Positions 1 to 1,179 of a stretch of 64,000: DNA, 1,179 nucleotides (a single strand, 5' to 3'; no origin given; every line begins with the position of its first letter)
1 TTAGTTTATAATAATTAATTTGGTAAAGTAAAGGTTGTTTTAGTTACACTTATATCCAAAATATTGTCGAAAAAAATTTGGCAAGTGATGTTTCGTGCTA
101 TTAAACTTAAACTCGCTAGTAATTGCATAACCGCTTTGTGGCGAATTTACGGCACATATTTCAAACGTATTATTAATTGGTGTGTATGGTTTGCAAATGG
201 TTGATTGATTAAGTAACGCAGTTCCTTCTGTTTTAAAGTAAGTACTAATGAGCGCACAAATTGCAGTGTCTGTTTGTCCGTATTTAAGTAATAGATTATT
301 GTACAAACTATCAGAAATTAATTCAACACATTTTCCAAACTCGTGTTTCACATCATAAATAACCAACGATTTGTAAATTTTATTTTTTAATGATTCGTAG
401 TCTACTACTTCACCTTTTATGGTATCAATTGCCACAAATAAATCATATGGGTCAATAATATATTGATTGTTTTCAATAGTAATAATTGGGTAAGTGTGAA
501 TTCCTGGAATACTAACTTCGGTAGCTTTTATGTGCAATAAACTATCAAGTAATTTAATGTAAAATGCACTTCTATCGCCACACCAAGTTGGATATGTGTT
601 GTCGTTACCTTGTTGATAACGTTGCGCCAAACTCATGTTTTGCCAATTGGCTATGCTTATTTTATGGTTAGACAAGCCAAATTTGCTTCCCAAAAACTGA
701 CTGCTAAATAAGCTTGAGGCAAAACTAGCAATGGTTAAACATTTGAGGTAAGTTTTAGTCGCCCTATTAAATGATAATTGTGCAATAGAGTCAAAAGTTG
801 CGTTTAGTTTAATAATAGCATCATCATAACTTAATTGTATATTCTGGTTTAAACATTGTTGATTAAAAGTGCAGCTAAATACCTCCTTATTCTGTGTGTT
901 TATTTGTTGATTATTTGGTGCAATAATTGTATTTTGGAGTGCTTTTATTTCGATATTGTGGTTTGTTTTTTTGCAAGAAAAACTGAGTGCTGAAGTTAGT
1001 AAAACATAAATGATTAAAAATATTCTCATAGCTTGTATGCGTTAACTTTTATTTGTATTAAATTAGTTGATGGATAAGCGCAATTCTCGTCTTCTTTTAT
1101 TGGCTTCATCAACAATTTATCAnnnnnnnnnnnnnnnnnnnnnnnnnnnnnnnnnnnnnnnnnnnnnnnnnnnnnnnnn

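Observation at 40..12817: Accessory ABC-exported glycoconjugate or glycolipid cluster combining lipid (ACP/FabH), aminosugar (DegT/GNAT/GT2) and tailoring (3x PhyH dioxygenase, methyltransferase, UbiA-like) enzymes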

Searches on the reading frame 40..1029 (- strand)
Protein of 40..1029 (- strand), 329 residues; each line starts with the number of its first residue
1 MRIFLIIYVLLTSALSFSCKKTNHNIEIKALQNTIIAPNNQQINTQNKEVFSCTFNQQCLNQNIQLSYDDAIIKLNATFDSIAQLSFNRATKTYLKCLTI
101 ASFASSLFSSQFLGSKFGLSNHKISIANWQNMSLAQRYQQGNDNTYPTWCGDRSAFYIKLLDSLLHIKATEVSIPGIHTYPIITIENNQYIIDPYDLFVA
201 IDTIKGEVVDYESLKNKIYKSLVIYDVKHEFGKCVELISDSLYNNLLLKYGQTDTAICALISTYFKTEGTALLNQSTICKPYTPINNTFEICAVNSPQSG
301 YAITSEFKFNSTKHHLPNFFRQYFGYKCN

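Call 5: search_protein_families(library=pfam, proteins=[window:40-1029:-], max_evalue=0.01)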
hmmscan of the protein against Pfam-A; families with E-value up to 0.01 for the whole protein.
window:40-1029:- (329 aa): 0 families

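Call 7: search_protein_families(library=ncbifam, proteins=[window:40-1029:-], max_evalue=0.01)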
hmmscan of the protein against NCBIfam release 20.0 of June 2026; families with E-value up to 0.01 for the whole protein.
window:40-1029:- (329 aa): 0 families

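Call 9: find_encoding_contigs(protein=window:40-1029:-, flank=10000, max_places=6)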
Protein window:40-1029:- (329 aa): 1 contig read that carries it; 1 place shown.
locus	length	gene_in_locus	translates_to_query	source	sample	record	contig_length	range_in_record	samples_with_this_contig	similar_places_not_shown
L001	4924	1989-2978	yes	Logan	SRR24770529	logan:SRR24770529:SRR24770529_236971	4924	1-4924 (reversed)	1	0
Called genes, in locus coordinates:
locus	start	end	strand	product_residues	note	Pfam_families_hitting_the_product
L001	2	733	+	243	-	?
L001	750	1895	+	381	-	PF01040:UbiA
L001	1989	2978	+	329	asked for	-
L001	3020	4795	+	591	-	PF13522:GATase_6, PF13537:GATase_7, PF00733:Asn_synthase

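Call 36: search_solved_structures(query=window:40-1029:-, max_evalue=10)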
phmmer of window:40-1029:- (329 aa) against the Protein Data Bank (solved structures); distinct sequences matched with E-value up to 10: 8.
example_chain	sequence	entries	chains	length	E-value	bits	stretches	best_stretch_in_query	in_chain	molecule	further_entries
4qpm_A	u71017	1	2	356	0.46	12.9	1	212-269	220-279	Mitotic checkpoint serine/threonine-protein kinase BUB1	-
6f7b_A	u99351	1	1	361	0.47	12.9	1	212-269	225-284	Mitotic checkpoint serine/threonine-protein kinase BUB1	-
9rj2_A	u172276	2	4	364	0.48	12.9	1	212-269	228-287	Mitotic checkpoint serine/threonine-protein kinase BUB1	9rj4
4r8q_A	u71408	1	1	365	0.48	12.9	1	212-269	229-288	Mitotic checkpoint serine/threonine-protein kinase BUB1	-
5dmz_A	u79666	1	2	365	0.48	12.9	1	212-269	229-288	Mitotic checkpoint serine/threonine-protein kinase BUB1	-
4ba6_A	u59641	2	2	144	0.93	11.9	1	228-284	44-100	Endoglucanase cel5A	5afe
6hsy_A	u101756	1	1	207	1.1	11.7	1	188-257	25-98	Toluene tolerance protein Ttg2D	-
2ypj_A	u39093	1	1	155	1.1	11.6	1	228-284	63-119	ENDOGLUCANASE CEL5A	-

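Call 50: search_solved_structures(query=A4, max_evalue=10)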
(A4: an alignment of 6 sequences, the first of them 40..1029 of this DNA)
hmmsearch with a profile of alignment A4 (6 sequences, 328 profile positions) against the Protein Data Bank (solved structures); distinct sequences matched with E-value up to 10: 1.
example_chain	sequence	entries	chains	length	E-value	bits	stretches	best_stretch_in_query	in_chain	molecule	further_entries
6h1f_B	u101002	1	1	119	2.5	10.4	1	126-159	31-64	Gelsolin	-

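Call 52: search_protein_families(library=pfam, alignment_id=A4, max_evalue=10)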
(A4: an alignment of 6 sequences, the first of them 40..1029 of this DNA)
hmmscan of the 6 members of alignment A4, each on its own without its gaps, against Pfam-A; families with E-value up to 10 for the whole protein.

A. member 1, window:40-1029:- (329 aa): 0 families

B. families by the number of members that match (of 6 scanned): 5 families
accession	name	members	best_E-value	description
PF13292.11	DXP_synthase_N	1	0.0083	1-deoxy-D-xylulose-5-phosphate synthase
PF19140.5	DUF5823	1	0.098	Family of unknown function (DUF5823)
PF07879.16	PHB_acc_N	1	0.12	PHB/PHA accumulation regulator DNA-binding domain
PF06760.16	DUF1221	1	0.14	Protein of unknown function (DUF1221)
PF17833.7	pre-PUA_NIP7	1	0.3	NIP7/UPF0113, pre-PUA domain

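Call 71: search_protein_representatives(protein=window:40-1029:-)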
Query: 329 residues. Proteins with E-value up to 0.001 (for the whole library): 70; up to 1e-10: 60; up to 1e-30: 22. The best 70 are listed.
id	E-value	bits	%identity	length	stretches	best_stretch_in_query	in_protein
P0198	7.0e-93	327.7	46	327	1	17-329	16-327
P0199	9.8e-65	235.2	39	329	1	14-326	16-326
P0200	2.3e-56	207.8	37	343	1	6-327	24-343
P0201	3.9e-47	177.4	36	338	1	3-328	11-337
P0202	1.4e-41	159.2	32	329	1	3-312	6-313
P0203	5.0e-41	157.4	38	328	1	38-250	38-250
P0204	4.7e-40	154.2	29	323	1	15-329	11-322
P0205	8.2e-40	153.4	36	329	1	33-269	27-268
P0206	5.6e-37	144.1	35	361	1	39-296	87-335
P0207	2.5e-36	141.9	34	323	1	2-271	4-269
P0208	1.2e-35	139.7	33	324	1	15-299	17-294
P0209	4.3e-35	137.9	32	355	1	42-304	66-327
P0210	1.1e-34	136.5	32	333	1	9-317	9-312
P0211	4.3e-34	134.6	32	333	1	7-268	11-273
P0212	5.1e-34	134.4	34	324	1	4-266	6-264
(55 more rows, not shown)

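Call 79: predict_structure(alignment_id=A7)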
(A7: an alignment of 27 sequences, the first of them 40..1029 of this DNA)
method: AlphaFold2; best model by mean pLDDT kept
length: 329 residues; sequences in the alignment: 27
mean_pLDDT: 90.1   pTM: 0.88
mean pLDDT of the five models: 90.1, 88.4, 88.2, 87.8, 87.2
residues with pLDDT >= 90: 230; 70-90: 77; 50-70: 18; < 50: 4
segments of 3 or more residues with pLDDT < 50: none
pLDDT, mean of each block of 10 residues (from residue 1): 89 80 85 80 53 91 97 98 96 98 97 91 80 97 93 97 97 95 97 96 94 93 93 95 95 89 87 80 77 94 90 91 91
secondary structure, 60 per line:
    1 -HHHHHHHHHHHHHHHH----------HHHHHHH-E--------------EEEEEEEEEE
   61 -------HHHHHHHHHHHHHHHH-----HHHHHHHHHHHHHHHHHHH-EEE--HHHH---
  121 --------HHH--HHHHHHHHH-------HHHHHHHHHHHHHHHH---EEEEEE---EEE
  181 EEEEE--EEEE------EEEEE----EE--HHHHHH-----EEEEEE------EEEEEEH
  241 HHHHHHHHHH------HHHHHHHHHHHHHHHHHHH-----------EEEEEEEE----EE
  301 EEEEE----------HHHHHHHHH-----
elements in order: H2-17 H28-34 E51-60 H68-83 H89-107 E109-111 H114-117 H134-142 H150-165 E169-174 E178-185 E188-191 E198-202 H211-216 E222-227 E234-239 H240-250 H257-275 E287-294 E299-305 H316-324

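Call 81: fold_search(model_id=the predicted structure, library=pdb)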
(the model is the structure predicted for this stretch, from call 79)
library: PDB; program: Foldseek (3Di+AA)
matches with E <= 10: 186; with E <= 0.001: 0
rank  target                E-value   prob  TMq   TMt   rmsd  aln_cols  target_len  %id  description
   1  9b8e_B                1.3e-02  0.66  0.23  0.32  17.5       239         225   13  Structure of S-nitrosylated Legionella pneumophila Ceg10. (released 2024-04-10)
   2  3isr_C                2.0e-01  0.69  0.25  0.28  12.1       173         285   13  The Crystal Structure of a Putative Cysteine Protease from Cytophaga hutchinsonii to 1.9A (released 2009-09-08)
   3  3isr_A                2.3e-01  0.66  0.25  0.28  12.1       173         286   13  The Crystal Structure of a Putative Cysteine Protease from Cytophaga hutchinsonii to 1.9A (released 2009-09-08)
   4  2pqt                  3.3e-01  0.10  0.20  0.22  16.1       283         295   12  Human N-acetyltransferase 1 (released 2007-05-15)
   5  4dmo_A                3.7e-01  0.11  0.22  0.27  17.4       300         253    9  Crystal structure of the (BACCR)NAT3 arylamine N-acetyltransferase from Bacillus cereus reveals a unique Cys-His-Glu c (released 2013-06-26)
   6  6jzd_A                4.4e-01  0.38  0.20  0.25   8.2       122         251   12  Crystal structure of peptide-bound VASH2-SVBP complex (released 2019-07-17)
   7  3tm5_B                4.7e-01  0.06  0.15  0.15  14.3       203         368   12  Crystal structure of Trm14 from Pyrococcus furiosus in complex with sinefungin (released 2012-03-14)
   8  3esw_A                5.0e-01  0.57  0.25  0.25   6.2       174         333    9  Complex of yeast PNGase with GlcNAc2-IAc. (released 2008-11-11)
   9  2d11_A                5.6e-01  0.05  0.11  0.12  17.3       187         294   13  Crystal structure of the Radixin FERM domain complexed with the NHERF-2 C-terminal tail peptide (released 2006-07-18)
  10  6jzc_A                6.6e-01  0.30  0.17  0.22   6.7       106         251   12  Structural basis of tubulin detyrosination (released 2019-07-17)
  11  8btm                  6.6e-01  0.14  0.19  0.24  10.2       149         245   13  Structural and functional studies of geldanamycin amide synthase ShGdmF (released 2024-06-12)
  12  5h05_A                7.0e-01  0.03  0.11  0.08  14.7       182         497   10  Crystal structure of AmyP E221Q in complex with MALTOTRIOSE (released 2017-08-16)
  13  9crn                  8.9e-01  0.30  0.22  0.20   5.9       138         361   12  Crystal structure of Streptococcus pyogenes TglA (released 2024-08-14)
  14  4pwx_E                8.9e-01  0.15  0.15  0.17   7.9       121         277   11  Crystal structure of an ATP-bound Get3-Get4-Get5 complex from S.cerevisiae (released 2014-04-09)
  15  2d10_A                1.0e+00  0.05  0.11  0.12  16.1       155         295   13  Crystal structure of the Radixin FERM domain complexed with the NHERF-1 C-terminal tail peptide (released 2006-07-18)
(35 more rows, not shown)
